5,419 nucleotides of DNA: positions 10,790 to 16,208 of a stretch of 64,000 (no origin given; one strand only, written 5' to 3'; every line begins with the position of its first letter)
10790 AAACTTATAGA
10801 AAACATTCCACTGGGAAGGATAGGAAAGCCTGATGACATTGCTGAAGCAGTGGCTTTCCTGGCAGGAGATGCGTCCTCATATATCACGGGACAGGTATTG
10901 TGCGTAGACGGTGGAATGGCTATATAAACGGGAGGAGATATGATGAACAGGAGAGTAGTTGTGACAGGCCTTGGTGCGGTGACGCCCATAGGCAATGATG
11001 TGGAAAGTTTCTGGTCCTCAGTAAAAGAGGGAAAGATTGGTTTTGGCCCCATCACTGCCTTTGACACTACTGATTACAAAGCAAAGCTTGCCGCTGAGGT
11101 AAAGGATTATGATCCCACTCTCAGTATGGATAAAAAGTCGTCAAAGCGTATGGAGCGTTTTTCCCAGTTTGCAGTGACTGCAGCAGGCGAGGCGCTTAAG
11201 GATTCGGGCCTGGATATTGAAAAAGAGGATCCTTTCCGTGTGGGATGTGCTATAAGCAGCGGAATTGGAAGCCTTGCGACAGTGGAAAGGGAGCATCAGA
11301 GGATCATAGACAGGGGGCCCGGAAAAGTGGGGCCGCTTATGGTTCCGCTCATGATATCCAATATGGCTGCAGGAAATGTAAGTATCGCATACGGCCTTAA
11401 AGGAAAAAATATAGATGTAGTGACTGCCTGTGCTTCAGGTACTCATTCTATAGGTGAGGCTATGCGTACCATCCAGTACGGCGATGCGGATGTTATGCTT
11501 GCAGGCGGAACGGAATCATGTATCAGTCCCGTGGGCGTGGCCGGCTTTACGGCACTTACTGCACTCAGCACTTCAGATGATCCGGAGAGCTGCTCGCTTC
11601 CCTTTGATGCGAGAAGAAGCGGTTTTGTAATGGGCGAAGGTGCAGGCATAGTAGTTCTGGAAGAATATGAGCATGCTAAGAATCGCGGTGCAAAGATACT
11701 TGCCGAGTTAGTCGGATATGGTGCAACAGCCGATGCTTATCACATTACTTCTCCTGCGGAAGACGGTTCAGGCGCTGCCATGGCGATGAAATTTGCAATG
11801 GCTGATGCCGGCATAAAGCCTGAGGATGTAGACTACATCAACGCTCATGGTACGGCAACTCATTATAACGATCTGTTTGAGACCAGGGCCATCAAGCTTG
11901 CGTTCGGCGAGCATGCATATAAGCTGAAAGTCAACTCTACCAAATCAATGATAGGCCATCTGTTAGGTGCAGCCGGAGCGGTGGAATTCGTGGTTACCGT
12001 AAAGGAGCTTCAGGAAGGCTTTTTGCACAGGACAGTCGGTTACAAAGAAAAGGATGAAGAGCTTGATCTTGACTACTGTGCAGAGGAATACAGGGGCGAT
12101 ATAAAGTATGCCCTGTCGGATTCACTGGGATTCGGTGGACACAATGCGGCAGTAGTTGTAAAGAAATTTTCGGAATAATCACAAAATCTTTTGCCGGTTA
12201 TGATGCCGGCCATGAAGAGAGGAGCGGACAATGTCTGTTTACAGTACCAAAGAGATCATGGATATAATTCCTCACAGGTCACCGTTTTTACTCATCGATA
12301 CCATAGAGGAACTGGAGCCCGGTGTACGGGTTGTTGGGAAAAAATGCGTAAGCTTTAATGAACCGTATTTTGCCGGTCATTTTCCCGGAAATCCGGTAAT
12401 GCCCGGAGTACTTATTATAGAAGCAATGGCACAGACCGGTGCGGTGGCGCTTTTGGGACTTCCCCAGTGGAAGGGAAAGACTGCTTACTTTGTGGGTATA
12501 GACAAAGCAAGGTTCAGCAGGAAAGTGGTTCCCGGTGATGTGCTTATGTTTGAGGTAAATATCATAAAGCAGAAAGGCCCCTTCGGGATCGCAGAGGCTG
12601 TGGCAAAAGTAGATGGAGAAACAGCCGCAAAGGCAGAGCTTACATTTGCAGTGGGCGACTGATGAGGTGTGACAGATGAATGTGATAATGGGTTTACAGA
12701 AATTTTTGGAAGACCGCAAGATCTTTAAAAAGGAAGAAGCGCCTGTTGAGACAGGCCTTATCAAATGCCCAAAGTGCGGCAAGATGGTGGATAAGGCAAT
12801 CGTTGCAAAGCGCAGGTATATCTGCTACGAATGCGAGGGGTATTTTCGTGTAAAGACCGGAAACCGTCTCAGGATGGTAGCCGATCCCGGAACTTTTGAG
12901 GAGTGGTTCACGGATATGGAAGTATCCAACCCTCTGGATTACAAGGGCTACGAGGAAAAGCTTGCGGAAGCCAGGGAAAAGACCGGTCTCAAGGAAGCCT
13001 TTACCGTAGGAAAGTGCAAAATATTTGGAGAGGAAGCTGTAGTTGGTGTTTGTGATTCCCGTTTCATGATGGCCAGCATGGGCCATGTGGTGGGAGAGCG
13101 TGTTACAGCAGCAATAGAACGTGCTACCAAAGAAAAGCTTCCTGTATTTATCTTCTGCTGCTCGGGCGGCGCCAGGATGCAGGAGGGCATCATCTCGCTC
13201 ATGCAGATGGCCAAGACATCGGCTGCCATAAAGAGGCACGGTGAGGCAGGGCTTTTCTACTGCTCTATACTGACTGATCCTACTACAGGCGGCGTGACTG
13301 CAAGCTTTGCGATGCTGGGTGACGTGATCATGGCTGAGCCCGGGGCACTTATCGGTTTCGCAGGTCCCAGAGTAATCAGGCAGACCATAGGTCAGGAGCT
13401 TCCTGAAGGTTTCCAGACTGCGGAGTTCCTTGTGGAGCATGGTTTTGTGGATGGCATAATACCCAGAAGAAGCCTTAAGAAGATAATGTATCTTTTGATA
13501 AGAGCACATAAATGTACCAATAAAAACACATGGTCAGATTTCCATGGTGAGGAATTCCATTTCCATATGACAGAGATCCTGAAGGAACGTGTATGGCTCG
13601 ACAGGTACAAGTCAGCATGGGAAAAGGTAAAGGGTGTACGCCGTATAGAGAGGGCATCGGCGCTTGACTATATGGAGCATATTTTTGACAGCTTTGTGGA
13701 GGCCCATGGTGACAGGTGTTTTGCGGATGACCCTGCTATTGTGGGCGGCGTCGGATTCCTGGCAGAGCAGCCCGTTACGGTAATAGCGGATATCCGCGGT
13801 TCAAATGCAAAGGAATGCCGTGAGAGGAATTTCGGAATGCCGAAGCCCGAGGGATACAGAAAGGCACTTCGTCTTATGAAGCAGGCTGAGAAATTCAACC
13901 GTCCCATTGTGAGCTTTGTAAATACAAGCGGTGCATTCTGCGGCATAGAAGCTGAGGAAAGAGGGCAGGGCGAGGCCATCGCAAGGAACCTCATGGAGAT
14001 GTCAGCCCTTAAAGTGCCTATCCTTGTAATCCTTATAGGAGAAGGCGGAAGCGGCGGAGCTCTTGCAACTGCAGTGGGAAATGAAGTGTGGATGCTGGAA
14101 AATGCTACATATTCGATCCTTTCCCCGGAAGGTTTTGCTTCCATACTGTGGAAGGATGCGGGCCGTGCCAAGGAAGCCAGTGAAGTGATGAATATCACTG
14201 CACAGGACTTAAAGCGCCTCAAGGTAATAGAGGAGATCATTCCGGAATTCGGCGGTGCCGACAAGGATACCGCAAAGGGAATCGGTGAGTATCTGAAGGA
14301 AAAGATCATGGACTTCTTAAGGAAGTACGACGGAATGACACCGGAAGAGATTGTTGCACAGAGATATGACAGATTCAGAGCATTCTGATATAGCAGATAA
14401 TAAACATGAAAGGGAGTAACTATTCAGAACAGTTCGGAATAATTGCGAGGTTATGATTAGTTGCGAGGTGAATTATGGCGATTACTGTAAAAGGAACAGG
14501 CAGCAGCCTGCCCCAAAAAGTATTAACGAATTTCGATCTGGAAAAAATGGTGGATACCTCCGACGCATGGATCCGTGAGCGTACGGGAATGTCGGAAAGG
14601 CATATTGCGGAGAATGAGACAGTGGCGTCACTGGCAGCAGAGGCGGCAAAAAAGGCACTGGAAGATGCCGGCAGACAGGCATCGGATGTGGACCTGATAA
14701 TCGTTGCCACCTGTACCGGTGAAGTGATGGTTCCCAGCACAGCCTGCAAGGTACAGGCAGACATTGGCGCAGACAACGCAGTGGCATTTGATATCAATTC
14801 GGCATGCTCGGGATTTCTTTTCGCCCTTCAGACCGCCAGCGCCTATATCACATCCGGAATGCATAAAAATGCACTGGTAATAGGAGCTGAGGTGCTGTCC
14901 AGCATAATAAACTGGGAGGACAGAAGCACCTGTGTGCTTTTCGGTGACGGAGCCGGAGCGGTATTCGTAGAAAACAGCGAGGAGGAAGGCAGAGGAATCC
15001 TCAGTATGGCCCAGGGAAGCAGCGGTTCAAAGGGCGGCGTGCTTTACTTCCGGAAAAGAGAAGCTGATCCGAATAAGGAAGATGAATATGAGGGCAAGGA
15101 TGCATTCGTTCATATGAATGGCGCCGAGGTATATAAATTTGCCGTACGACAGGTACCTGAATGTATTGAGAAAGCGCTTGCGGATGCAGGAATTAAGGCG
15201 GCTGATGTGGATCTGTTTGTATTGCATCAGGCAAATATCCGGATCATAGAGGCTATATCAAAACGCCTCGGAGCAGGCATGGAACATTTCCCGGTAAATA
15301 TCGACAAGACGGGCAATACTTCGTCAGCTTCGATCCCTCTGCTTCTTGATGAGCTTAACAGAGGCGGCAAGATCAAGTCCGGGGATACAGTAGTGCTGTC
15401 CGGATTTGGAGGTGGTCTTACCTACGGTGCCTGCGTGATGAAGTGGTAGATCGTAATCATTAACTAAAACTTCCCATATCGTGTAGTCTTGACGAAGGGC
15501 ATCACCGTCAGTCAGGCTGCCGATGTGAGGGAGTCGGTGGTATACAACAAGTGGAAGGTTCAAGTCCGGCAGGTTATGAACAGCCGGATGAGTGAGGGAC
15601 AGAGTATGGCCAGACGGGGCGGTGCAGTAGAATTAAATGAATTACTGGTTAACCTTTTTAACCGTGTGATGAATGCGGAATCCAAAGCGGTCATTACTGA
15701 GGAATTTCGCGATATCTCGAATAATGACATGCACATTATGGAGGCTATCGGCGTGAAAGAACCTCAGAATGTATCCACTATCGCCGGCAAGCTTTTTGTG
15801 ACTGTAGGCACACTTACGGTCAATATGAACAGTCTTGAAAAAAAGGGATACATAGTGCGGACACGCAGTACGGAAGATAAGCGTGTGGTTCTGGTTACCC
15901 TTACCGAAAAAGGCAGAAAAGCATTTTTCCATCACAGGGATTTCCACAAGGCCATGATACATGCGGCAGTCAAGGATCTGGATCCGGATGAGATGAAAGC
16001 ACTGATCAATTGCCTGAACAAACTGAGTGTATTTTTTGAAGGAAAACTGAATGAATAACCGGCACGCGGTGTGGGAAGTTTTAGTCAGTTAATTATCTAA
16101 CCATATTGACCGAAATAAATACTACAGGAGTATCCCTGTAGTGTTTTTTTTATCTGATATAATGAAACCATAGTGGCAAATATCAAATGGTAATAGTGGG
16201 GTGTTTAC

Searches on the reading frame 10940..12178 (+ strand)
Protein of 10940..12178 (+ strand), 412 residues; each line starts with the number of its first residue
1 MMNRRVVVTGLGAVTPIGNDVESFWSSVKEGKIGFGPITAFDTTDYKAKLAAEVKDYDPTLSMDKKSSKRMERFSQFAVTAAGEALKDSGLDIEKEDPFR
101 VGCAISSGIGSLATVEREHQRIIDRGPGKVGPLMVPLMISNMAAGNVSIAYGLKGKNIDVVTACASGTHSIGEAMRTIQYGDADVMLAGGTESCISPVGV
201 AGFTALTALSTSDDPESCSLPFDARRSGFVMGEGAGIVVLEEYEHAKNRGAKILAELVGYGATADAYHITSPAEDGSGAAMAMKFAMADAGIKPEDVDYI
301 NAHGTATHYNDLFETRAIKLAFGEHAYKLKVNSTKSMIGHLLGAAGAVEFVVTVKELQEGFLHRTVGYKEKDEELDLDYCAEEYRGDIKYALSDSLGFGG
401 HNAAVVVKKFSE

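Call 29: search_protein_families(library=pfam, proteins=[window:10940-12178:+], max_evalue=0.0001)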
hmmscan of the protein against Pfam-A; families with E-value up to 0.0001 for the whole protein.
window:10940-12178:+ (412 aa): 4 families
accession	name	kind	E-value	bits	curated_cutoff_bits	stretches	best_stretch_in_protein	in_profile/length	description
PF00109.32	ketoacyl-synt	-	8e-57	193.2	20.8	1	4-246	2-252/252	Beta-ketoacyl synthase, N-terminal domain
PF02801.28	Ketoacyl-synt_C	-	5.8e-37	126.8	20.8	1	254-368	1-118/119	Beta-ketoacyl synthase, C-terminal domain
PF00108.29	Thiolase_N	-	5.2e-08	33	26.4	1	140-193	63-114/260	Thiolase, N-terminal domain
PF02803.24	Thiolase_C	-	2.4e-05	24.4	27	0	270-359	15-99/123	Thiolase, C-terminal domain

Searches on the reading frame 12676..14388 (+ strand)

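Call 29: search_protein_families(library=pfam, proteins=[window:12676-14388:+], max_evalue=0.0001)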
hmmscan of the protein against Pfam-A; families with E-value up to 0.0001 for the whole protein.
window:12676-14388:+ (570 aa): 2 families
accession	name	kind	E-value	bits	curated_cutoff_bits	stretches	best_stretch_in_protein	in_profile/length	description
PF03255.19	ACCA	-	1.3e-108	363.3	23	1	313-569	52-308/310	Acetyl co-enzyme A carboxylase carboxyltransferase-like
PF01039.27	Carboxyl_trans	-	1.1e-29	103.9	22.3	2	92-241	26-180/493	Carboxyl transferase domain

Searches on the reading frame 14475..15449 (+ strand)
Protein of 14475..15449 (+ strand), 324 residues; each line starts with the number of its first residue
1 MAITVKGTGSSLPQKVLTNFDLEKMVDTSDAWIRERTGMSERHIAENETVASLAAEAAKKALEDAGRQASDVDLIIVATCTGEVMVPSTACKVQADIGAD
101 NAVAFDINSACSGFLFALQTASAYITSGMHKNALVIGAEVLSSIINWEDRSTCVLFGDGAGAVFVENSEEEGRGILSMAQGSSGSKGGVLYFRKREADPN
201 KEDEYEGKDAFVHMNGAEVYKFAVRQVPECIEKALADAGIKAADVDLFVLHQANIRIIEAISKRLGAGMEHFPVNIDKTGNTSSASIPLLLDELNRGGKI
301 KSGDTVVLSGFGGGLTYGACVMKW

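Call 29: search_protein_families(library=pfam, proteins=[window:14475-15449:+], max_evalue=0.0001)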
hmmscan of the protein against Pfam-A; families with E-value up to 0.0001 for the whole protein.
window:14475-15449:+ (324 aa): 4 families
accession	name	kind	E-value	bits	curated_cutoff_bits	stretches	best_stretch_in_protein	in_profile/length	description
PF08541.16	ACP_syn_III_C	-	1.2e-35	122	26.6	1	235-324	1-90/90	3-Oxoacyl-[acyl-carrier-protein (ACP)] synthase III C terminal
PF08545.16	ACP_syn_III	-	9.1e-33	112.4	24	1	105-184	1-80/80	3-Oxoacyl-[acyl-carrier-protein (ACP)] synthase III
PF00108.29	Thiolase_N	-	8.1e-09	35.7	26.4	1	36-144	8-118/260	Thiolase, N-terminal domain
PF00195.25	Chal_sti_synt_N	-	1.5e-05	25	27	1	36-165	85-221/225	Chalcone and stilbene synthases, N-terminal domain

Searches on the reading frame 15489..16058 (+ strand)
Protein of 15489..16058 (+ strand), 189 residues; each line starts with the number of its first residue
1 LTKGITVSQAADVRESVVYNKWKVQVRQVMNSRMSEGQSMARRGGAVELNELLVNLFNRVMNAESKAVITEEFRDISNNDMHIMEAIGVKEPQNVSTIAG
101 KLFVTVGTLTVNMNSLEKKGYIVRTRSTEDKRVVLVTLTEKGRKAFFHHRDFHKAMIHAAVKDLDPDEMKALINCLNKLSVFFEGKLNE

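Call 29: search_protein_families(library=pfam, proteins=[window:15489-16058:+], max_evalue=0.0001)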
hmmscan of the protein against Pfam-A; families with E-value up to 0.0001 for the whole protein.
window:15489-16058:+ (189 aa): 5 families
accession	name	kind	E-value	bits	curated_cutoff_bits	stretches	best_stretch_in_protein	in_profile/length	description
PF01047.28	MarR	-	1.7e-12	47.5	24.6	1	76-134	1-59/59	MarR family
PF22381.2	Staph_reg_Sar_Rot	-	3.7e-11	43.4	27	1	75-145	11-81/85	Transcriptional regulator SarA/Rot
PF13601.12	HTH_34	-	5.7e-10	39.7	27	1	83-150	5-73/80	Winged helix DNA-binding domain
PF12802.13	MarR_2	-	2.1e-07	31.4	27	1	75-132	2-60/61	MarR family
PF13463.12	HTH_27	-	6.6e-07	29.9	22.2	1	77-142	2-68/68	Winged helix DNA-binding domain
